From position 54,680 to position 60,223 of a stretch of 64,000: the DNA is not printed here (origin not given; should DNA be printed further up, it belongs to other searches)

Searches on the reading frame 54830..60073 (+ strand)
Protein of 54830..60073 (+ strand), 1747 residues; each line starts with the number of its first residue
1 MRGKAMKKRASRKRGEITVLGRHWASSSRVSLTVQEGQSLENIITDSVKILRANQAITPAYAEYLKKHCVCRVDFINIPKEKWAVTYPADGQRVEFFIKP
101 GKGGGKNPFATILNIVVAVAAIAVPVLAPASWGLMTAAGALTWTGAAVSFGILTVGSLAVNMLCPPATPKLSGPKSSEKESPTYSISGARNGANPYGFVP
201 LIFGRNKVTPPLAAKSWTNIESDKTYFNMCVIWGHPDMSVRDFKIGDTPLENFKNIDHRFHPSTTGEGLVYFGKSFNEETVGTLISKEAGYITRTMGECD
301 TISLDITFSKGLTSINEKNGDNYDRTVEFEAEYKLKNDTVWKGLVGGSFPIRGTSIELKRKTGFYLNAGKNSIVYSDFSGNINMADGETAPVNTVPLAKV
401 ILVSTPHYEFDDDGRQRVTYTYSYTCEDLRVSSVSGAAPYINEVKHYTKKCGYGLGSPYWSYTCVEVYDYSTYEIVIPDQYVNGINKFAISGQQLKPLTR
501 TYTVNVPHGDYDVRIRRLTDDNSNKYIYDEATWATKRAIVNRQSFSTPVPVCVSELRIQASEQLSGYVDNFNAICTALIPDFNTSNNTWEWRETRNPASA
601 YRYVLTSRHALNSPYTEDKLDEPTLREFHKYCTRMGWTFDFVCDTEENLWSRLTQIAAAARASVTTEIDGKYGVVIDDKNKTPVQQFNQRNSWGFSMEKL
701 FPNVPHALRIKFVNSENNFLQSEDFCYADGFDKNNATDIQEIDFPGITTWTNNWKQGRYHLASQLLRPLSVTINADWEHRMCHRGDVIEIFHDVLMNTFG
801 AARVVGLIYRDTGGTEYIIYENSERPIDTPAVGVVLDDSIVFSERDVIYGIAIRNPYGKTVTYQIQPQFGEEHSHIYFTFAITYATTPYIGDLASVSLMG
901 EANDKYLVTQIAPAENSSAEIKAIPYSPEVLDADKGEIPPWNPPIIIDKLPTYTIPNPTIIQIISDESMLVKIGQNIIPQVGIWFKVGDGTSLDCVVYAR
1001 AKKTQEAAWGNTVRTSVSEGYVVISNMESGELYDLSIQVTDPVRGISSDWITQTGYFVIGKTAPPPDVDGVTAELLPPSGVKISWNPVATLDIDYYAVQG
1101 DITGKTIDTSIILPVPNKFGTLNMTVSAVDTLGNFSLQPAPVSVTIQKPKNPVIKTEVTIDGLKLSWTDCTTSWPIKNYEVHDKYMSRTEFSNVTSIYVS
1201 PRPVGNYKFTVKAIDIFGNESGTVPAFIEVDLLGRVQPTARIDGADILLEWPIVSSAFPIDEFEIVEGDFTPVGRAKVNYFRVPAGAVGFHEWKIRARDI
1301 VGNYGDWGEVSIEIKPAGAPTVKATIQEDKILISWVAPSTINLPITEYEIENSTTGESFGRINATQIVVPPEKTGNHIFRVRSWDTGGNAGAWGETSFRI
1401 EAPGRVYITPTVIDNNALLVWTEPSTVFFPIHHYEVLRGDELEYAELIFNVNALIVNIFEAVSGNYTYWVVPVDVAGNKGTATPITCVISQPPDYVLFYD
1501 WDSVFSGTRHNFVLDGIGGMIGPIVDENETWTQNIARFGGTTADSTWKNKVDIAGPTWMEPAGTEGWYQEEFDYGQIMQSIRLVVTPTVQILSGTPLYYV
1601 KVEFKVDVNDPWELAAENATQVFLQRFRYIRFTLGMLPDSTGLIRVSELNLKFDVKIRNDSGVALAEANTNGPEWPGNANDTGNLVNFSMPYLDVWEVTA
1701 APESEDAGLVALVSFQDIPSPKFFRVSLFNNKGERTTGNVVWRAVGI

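Call 21: search_protein_families(library=pfam, proteins=[window:54830-60073:+], max_evalue=0.001)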
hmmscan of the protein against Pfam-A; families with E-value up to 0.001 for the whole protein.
window:54830-60073:+ (1747 aa): 3 families
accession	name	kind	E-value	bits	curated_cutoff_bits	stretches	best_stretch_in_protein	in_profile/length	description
PF24801.1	FNIII-A_GpJ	-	6.6e-15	55.8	27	2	486-541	69-125/126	Tip attachment protein J,FNIII-A domain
PF00041.27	fn3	-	1.5e-05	25.5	25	0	1322-1365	6-46/84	Fibronectin type III domain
PF19077.6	Big_13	-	0.00038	21.3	27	0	1463-1489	74-100/102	Bacterial Ig-like domain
